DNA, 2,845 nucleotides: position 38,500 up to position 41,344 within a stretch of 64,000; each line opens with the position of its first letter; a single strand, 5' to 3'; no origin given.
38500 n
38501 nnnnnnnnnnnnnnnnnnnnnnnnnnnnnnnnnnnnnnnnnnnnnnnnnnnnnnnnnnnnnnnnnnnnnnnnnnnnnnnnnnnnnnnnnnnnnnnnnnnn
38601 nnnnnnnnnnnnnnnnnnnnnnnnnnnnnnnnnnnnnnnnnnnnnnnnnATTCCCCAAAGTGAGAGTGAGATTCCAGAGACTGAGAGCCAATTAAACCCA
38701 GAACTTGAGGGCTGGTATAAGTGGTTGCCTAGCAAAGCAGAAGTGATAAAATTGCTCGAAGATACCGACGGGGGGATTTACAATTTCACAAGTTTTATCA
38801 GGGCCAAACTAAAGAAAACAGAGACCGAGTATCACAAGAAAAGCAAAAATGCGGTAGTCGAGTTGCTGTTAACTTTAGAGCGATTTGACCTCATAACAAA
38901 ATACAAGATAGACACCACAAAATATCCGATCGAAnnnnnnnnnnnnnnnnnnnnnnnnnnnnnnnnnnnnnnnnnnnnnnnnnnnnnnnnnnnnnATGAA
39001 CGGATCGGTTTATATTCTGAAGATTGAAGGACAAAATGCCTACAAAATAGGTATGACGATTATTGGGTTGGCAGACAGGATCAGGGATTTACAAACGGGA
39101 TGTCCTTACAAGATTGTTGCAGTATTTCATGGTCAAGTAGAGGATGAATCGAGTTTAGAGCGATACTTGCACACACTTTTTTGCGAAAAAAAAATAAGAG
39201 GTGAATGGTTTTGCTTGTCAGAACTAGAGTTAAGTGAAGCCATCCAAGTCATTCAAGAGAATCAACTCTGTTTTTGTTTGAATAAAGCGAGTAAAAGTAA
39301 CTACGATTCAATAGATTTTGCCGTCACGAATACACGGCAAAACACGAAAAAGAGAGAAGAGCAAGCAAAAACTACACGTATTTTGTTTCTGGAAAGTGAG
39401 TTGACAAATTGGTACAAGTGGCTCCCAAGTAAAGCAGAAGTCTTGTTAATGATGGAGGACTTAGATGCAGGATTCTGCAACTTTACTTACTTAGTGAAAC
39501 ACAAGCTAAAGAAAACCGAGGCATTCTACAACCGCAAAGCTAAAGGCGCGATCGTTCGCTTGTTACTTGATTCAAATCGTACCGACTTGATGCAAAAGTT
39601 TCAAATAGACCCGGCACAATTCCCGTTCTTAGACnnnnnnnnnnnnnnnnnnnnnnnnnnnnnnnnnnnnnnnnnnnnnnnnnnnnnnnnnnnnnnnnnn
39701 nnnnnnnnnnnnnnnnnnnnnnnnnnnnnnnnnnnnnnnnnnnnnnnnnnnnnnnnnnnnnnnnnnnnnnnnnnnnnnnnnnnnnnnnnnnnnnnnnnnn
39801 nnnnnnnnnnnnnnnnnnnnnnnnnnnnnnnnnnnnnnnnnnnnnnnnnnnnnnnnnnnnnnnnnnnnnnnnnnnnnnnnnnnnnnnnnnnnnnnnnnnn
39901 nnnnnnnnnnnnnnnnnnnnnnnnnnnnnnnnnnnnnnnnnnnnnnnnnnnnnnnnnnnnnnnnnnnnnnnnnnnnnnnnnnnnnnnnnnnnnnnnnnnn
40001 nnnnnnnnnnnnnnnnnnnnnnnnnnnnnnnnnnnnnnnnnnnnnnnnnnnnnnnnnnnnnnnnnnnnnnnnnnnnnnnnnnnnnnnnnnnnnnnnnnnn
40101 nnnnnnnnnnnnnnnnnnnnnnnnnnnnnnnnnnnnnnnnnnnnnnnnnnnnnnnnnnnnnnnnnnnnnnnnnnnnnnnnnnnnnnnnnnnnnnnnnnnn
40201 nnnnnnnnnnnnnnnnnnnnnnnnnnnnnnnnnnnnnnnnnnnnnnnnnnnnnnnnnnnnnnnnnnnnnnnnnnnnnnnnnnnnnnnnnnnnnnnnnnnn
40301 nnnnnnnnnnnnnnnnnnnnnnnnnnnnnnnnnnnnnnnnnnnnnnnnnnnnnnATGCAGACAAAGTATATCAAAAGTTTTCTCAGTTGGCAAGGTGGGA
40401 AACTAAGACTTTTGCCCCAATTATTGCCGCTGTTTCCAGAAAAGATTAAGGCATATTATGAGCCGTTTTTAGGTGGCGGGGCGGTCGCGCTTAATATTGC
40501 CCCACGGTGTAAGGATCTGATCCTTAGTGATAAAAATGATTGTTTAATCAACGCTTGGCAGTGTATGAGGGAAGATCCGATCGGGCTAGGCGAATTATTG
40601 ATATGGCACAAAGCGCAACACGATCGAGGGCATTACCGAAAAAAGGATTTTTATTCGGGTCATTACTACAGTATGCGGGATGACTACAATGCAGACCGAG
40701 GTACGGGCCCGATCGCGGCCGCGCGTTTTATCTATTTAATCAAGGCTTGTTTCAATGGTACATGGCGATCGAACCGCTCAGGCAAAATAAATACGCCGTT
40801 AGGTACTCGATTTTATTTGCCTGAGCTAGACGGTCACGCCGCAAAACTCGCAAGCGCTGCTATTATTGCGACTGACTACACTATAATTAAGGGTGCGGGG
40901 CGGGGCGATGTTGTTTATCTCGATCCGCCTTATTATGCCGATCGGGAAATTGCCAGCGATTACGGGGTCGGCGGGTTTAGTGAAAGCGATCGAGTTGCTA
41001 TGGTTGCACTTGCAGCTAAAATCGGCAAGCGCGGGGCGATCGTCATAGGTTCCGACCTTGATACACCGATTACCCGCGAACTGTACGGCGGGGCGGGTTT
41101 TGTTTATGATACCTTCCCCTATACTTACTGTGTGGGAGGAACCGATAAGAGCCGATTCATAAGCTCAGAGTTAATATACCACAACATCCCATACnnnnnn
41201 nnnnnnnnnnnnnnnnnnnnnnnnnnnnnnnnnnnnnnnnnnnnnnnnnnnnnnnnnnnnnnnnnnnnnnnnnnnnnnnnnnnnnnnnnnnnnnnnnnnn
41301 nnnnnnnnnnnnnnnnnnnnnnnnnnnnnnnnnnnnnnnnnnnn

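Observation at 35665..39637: Membrane-anchored FtsK-like ATPase and T5orf172 nuclease-like protein share a private C-terminal domain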

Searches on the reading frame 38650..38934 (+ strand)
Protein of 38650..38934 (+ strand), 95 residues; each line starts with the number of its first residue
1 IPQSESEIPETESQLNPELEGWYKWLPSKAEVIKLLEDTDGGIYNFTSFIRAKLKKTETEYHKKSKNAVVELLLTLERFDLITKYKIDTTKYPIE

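Call 12: find_homologous_proteins(query=window:38650-38934:+, max_evalue=0.001)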
Query window:38650-38934:+: 2 candidates shared short words with the query, none scored E <= 0.001.

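Call 15: search_dna_similar(query=window:38689-38934:+, collection=plasmids, mode=protein, max_evalue=1, max_rows=40)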
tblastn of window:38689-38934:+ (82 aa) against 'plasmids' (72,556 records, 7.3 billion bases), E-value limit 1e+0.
No match.

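Call 23: search_protein_representatives(alignment_id=A1)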
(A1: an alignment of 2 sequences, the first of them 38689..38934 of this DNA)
Query: 2 sequences, 83 profile positions. Proteins with E-value up to 0.001 (for the whole library): 15; up to 1e-10: 11; up to 1e-30: 1. The best 15 are listed.
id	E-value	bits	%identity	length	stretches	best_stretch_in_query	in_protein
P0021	6.0e-46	170.5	-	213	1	1-83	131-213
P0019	3.5e-30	120.0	-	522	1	5-82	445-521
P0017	1.2e-29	118.3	-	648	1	2-82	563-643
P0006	5.0e-29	116.3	-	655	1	4-81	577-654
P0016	1.3e-21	92.5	-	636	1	7-79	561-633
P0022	6.8e-18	80.6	-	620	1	4-79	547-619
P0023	2.5e-17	78.8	-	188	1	8-81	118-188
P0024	1.2e-16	76.7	-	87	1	8-79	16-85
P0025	2.4e-15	72.5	-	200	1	8-80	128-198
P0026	5.1e-12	61.8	-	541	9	4-23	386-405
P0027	5.7e-12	61.6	-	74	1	7-79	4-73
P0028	2.2e-07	46.9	-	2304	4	21-48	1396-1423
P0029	6.4e-05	39.0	-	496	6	49-70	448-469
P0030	1.7e-04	37.7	-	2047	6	53-68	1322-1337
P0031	2.0e-04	37.4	-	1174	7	50-70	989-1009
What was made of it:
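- The module is found nowhere else in 1.84 billion representative proteins (call 23).
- Tried and rejected: Rejected (calls 12, 15, 23).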

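Call 54: predict_structure(alignment_id=A4)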
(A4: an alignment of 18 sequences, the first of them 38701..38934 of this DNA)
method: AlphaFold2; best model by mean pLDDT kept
length: 78 residues; sequences in the alignment: 18
mean_pLDDT: 85.1   pTM: 0.73
mean pLDDT of the five models: 85.1, 83.7, 77.2, 75.5, 66.9
residues with pLDDT >= 90: 25; 70-90: 46; 50-70: 6; < 50: 1
segments of 3 or more residues with pLDDT < 50: none
pLDDT, mean of each block of 10 residues (from residue 1): 75 91 83 87 88 90 90 74
secondary structure, 60 per line:
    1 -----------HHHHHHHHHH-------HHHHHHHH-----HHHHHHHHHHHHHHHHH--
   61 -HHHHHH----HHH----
elements in order: H12-21 H29-36 H42-58 H62-67
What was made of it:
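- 38701..38934 (+): C-terminal four-helix module of the ATPase ('module A'). AlphaFold pLDDT 85 with helices at 12-21, 29-36, 42-58 and 62-67 (call 54).
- On FtsK/SpoIIIE-like translocases (FtsK-HerA superfamily): The module model has four helices and no strands (call 54).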

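Call 58: fold_search(model_id=the predicted structure, library=pdb)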
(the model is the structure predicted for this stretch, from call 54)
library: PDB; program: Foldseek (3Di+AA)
matches with E <= 10: 22; with E <= 0.001: 0
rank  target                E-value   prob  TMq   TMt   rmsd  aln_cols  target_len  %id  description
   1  7r81_j1               4.4e+00  0.06  0.32  0.24  11.6        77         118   22  Structure of the translating Neurospora crassa ribosome arrested by cycloheximide (released 2021-12-01)
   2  5m3x_A                4.4e+00  0.06  0.26  0.09   7.8        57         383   16  Crystal structure of human angiotensin I-deleted angiotensinogen (released 2017-12-20)
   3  6pw7_A                5.2e+00  0.07  0.29  0.17   5.9        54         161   26  X-ray crystal structure of C. elegans STIM EF-SAM domain (released 2019-11-13)
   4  9dhm_A                5.2e+00  0.04  0.27  0.09  11.8        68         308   15  Crystal structure of PIsnA complexed with an isonitrile product (released 2025-07-16)
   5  7ohp_h                5.5e+00  0.06  0.33  0.26  10.4        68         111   22  Nog1-TAP associated immature ribosomal particles from S. cerevisiae after rpL25 expression shut down, population A (released 2021-11-03)
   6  3j7o_h                6.2e+00  0.03  0.27  0.20  10.2        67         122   24  Structure of the mammalian 60S ribosomal subunit (released 2014-09-03)
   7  2zxq                  6.2e+00  0.03  0.24  0.03   9.8        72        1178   17  Crystal structure of endo-alpha-N-acetylgalactosaminidase from Bifidobacterium longum (EngBF) (released 2009-06-16)
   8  5xuo                  6.6e+00  0.06  0.32  0.24   9.8        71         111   17  Pks13 AT domain fragment from Mycobacterium tuberculosis (released 2018-05-02)
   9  1t06_A                6.6e+00  0.04  0.30  0.13   5.2        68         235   13  1.9 A Crystal Structure of a Protein of Unknown Function from Bacillus cereus ATCC 14579 (released 2004-08-03)
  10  6cs2_C                6.6e+00  0.04  0.27  0.04  10.8        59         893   22  SARS Spike Glycoprotein - human ACE2 complex, Stabilized variant, all ACE2-bound particles (released 2018-04-11)
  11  2dat_MODEL_1_A        7.0e+00  0.03  0.29  0.20   9.3        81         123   15  Solution structure of the Bromodomain of human SWI/SNF related matrix associated actin dependent regulator of  (released 2007-01-02)
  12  1kx9_B                8.4e+00  0.06  0.33  0.26   7.0        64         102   23  ANTENNAL CHEMOSENSORY PROTEIN A6 FROM THE MOTH MAMESTRA BRASSICAE (released 2002-12-04)
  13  7qnp_AAA              8.4e+00  0.04  0.33  0.14   9.5        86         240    9  Designed Armadillo repeat protein N(A4)M4C(AII) co-crystallized with hen egg white lysozyme (released 2022-06-08)
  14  7zge_A                8.9e+00  0.06  0.35  0.17   4.8        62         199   14  BrxA, BREX phage defence protein (released 2022-06-22)
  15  4p39_D                8.9e+00  0.04  0.30  0.33   7.8        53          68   15  Crystal structure of the human C5aR antagonist C5a-A8 (released 2014-06-11)
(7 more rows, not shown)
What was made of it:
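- On FtsK/SpoIIIE-like translocases (FtsK-HerA superfamily): The best PDB E-value is 4.4 (call 58).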

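Call 67: find_encoding_contigs(protein=P0025, flank=6000, max_places=2)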
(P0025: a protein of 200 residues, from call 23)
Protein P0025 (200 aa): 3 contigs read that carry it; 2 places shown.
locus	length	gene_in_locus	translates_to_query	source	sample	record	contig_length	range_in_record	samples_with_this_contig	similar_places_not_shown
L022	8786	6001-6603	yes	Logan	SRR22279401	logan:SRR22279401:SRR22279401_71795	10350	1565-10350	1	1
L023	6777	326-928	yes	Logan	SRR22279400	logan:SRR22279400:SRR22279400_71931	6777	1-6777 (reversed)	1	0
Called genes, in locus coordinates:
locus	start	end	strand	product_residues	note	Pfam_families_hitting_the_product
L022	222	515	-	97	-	-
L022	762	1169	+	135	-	-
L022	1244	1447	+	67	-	-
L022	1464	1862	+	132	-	-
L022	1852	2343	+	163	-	-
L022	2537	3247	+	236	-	-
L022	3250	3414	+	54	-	-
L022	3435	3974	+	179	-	-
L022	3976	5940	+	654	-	-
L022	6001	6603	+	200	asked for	PF10544:T5orf172, PF13455:MUG113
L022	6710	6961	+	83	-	-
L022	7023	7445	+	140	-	-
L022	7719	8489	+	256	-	PF02086:MethyltransfD12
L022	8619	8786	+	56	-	?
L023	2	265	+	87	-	?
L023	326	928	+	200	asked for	PF10544:T5orf172, PF13455:MUG113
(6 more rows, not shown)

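Call 68: find_encoding_contigs(protein=P0024, flank=6000, max_places=2)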
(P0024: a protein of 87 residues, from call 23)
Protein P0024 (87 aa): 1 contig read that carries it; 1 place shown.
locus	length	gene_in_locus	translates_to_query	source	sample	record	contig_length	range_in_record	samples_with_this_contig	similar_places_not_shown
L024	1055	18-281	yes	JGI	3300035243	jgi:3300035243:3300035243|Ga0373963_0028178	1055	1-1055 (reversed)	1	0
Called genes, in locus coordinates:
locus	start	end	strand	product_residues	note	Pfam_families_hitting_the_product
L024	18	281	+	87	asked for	-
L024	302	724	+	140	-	-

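Call 79: fold_search(model_id=the predicted structure, library=viral)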
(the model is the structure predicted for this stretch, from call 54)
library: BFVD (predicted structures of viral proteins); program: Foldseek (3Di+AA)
matches with E <= 10: 54; with E <= 0.001: 0
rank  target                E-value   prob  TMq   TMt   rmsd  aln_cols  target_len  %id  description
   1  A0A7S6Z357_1          1.9e+00  0.05  0.21  0.04  12.0        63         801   19  RNA-dependent RNA polymerase [Lentinula edodes beny-like virus 1]
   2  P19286                2.8e+00  0.06  0.29  0.25   7.7        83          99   18  Uncharacterized 11.5 kDa protein [Thermoproteus tenax virus 1 (strain KRA1)]
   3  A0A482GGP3            3.0e+00  0.14  0.46  0.23  10.9        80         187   15  Uncharacterized protein [Escherichia phage vB_EcoM_G4498]
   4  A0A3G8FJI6            3.8e+00  0.09  0.36  0.24   8.8        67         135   19  Transposase [Pectobacterium phage Phoria]
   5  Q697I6                3.8e+00  0.08  0.32  0.23   6.8        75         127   13  Virion associated protein (Fragment) [Vulture herpesvirus]
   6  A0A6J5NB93            4.3e+00  0.13  0.42  0.42   3.9        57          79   12  Uncharacterized protein [uncultured Caudovirales phage]
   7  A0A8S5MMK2            4.3e+00  0.06  0.31  0.23  10.1        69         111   19  Phage protein [Siphoviridae sp. ctxc31]
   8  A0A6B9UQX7            4.6e+00  0.06  0.30  0.24   7.7        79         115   13  (no name in the UniProt tables at hand)
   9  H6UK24                4.8e+00  0.04  0.24  0.16  12.5        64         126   14  Uncharacterized protein [Aeromonas phage phiAS7]
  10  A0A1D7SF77            5.1e+00  0.07  0.38  0.22   7.8        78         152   14  Uncharacterized protein [Cyanophage S-RIM44]
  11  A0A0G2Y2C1            5.1e+00  0.03  0.26  0.17  10.8        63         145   17  Uncharacterized protein [Acanthamoeba polyphaga mimivirus Kroon]
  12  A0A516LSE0            6.2e+00  0.02  0.22  0.19  13.3        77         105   21  (no name in the UniProt tables at hand)
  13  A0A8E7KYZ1            6.5e+00  0.06  0.35  0.32   8.3        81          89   14  (no name in the UniProt tables at hand)
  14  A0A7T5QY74            6.5e+00  0.06  0.39  0.35   6.1        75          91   13  (no name in the UniProt tables at hand)
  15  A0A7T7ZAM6            6.5e+00  0.03  0.24  0.18   9.5        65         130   14  Uncharacterized protein [Bacillus phage 268TH004]
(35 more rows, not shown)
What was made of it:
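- Tried and rejected: The AlphaFold model is all-alpha, and Foldseek against PDB and BFVD gave nothing below E=1.9 (calls 54, 58, 79).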

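Call 98: search_protein_families(library=pfam, alignment_id=A3, max_evalue=1)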
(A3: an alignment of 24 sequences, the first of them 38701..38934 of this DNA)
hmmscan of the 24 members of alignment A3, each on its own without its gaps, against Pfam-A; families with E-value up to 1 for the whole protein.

A. member 1, window:38701-38934:+ (78 aa): 2 families
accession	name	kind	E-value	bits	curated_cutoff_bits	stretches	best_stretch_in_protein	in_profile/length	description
PF13767.11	DUF4168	-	0.063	14.8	25.8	1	34-67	50-83/95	Domain of unknown function (DUF4168)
PF08579.17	RPM2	-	0.085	13.7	27.6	1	16-70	9-62/119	Mitochondrial ribonuclease P subunit (RPM2)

B. families by the number of members that match (of 24 scanned): 10 families
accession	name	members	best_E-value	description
PF08579.17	RPM2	2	0.015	Mitochondrial ribonuclease P subunit (RPM2)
PF13767.11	DUF4168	2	0.055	Domain of unknown function (DUF4168)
PF08246.17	Inhibitor_I29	1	0.031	Cathepsin propeptide inhibitor domain (I29)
PF13314.11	DUF4083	1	0.04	Domain of unknown function (DUF4083)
PF23216.1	WH_CYT4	1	0.095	Mitochondrial protein cyt-4, winged helix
PF25367.1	DUF7883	1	0.12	Domain of unknown function (DUF7883)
PF03551.20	PadR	1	0.12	Transcriptional regulator PadR-like family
PF18016.8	SAM_3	1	0.16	SAM domain (Sterile alpha motif)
PF25133.1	TYW2_N_2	1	0.17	TYW2 N-terminal domain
PF18706.7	ISPD_C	1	0.19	D-ribitol-5-phosphate cytidylyltransferase C-terminal domain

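Call 99: search_solved_structures(query=A3, max_evalue=10)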
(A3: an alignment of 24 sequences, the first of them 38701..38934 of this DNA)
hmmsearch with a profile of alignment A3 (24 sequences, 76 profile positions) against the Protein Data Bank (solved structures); distinct sequences matched with E-value up to 10: 12.
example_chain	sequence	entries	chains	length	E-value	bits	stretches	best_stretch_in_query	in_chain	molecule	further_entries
4v9j_AQ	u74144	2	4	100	0.026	17.7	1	38-75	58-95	30S ribosomal protein S17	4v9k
1j5e_Q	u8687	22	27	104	0.029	17.6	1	39-75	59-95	30S RIBOSOMAL PROTEIN S17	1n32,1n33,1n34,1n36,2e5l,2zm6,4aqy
1fjg_Q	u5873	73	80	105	0.029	17.5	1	39-75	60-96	30S RIBOSOMAL PROTEIN S17 | Ribosomal protein S17 | 16S Ribosomal protein S17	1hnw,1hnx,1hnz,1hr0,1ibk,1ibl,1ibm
4v7p_AQ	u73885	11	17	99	0.037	17.2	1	38-75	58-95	30S ribosomal protein S17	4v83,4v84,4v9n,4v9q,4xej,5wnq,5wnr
4k0k_Q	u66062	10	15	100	0.039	17.1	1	38-75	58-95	30S ribosomal protein S17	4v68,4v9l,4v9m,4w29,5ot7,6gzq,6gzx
4ox9_Q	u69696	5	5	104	0.043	17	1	39-75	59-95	30S ribosomal protein S17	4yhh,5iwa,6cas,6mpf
10px_1q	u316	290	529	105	0.044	17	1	39-75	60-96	30S ribosomal protein S17 | ribosomal protein S17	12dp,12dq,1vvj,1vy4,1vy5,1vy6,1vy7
4jv5_Q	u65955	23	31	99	0.055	16.7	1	38-75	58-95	30S ribosomal protein S17 | RIBOSOMAL PROTEIN S17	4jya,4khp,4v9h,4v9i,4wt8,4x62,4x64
7xlm_A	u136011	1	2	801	0.28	14.4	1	14-55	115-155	Sulfate transporter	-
1i94_Q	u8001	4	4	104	0.35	14.1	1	40-74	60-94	30S RIBOSOMAL PROTEIN S17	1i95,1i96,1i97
25xa_A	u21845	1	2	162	0.43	13.8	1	49-72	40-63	Dual specificity protein phosphatase family protein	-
8tnw_A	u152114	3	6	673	0.44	13.8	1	16-55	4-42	Sulfate transporter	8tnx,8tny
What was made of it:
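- Tried and rejected: Profile searches against PDB and Pfam also gave nothing significant (calls 98, 99).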

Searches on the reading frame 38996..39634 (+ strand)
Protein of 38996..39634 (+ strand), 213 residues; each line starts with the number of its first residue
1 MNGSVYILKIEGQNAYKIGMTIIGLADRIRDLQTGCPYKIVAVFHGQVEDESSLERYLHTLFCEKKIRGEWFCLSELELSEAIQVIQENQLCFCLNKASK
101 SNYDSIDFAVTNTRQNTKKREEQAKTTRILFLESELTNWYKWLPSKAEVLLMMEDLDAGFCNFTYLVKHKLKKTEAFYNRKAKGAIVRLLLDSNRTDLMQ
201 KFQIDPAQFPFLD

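Call 4: search_protein_families(library=pfam, proteins=[window:38996-39634:+], max_evalue=0.1)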
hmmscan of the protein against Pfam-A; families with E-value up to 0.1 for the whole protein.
window:38996-39634:+ (213 aa): 2 families
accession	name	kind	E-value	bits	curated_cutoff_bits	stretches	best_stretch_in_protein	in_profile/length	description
PF13455.12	MUG113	-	1.1e-15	58.3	22.3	1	16-84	1-71/73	Meiotically up-regulated gene 113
PF10544.15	T5orf172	-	2.7e-08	34.7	20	1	3-86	1-100/101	T5orf172 domain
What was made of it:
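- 38996..39637 (+): 213-aa T5orf172 (GIY-YIG superfamily) nuclease-like protein. The catalytic domain is aa 3-90, the linker aa ~91-134 and the module aa 135-213. Pfam MUG113 1.1e-15 and T5orf172 2.7e-08 (call 4).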

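Call 11: search_protein_families(library=ncbifam, proteins=[window:38996-39634:+], max_evalue=0.1)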
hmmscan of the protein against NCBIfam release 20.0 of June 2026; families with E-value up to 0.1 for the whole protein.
window:38996-39634:+ (213 aa): 0 families

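Call 80: search_protein_families(library=phrogs, proteins=[window:38996-39634:+], max_evalue=0.001)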
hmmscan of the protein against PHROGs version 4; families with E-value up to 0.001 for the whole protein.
window:38996-39634:+ (213 aa): 6 families
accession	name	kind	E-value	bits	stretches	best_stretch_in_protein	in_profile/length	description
phrog_8130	-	unknown function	6e-13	49.6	1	5-89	182-265/434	-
phrog_5032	-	unknown function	1.6e-08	35.4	1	11-90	87-168/178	-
phrog_4284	-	unknown function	7.1e-07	30.1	1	3-81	85-160/171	-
phrog_16524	-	unknown function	7e-06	26.8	1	3-114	25-136/215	-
phrog_681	-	DNA, RNA and nucleotide metabolism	1.6e-05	24.7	1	3-83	440-533/576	endonuclease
phrog_8430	-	unknown function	1.8e-05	24.7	1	2-87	294-384/439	-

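Call 81: search_protein_families(library=padloc, proteins=[window:38996-39634:+], max_evalue=0.01)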
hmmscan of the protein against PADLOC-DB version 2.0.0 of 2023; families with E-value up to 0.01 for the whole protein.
window:38996-39634:+ (213 aa): 3 families
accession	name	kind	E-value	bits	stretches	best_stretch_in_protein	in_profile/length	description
PDLC05041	PDC-S57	-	7.3e-10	36.8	1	2-121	5-126/212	-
PDLC03976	PD-Lambda-1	-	0.00011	19.3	1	12-123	369-487/491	-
PDLC03977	PD-Lambda-1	-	0.00014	18.9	1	12-125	368-488/496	-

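Call 92: find_homologous_proteins(query=window:38996-39634:+, max_evalue=0.001)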
Query window:38996-39634:+ (213 aa): 1 proteins with E <= 0.001 among 95 candidates.
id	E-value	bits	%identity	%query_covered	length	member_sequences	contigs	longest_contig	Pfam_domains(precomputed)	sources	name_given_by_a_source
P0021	2.5e-139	480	100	100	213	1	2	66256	PF10544.16,PF13455.13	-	-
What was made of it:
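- Tried and rejected: They returned nothing or only the query itself (calls 12, 92).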

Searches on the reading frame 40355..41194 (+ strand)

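Call 4: search_protein_families(library=pfam, proteins=[window:40355-41194:+], max_evalue=0.1)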
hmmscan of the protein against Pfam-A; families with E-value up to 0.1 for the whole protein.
window:40355-41194:+ (280 aa): 1 family
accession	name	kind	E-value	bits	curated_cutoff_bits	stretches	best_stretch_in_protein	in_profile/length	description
PF02086.21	MethyltransfD12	-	8e-34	117.9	22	1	12-247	1-242/253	D12 class N6 adenine-specific DNA methyltransferase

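Call 11: search_protein_families(library=ncbifam, proteins=[window:40355-41194:+], max_evalue=0.1)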
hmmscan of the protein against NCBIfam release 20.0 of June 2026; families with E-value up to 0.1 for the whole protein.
window:40355-41194:+ (280 aa): 2 families
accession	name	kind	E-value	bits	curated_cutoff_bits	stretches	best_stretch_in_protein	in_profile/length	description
TIGR00571.1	dam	subfamily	1.9e-46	158.9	114.85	1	7-260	2-250/267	Dam family site-specific DNA-(adenine-N6)-methyltransferase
NF008152.0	PRK10904.1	equivalog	5.1e-24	85.1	441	1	6-247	4-240/271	adenine-specific DNA-methyltransferase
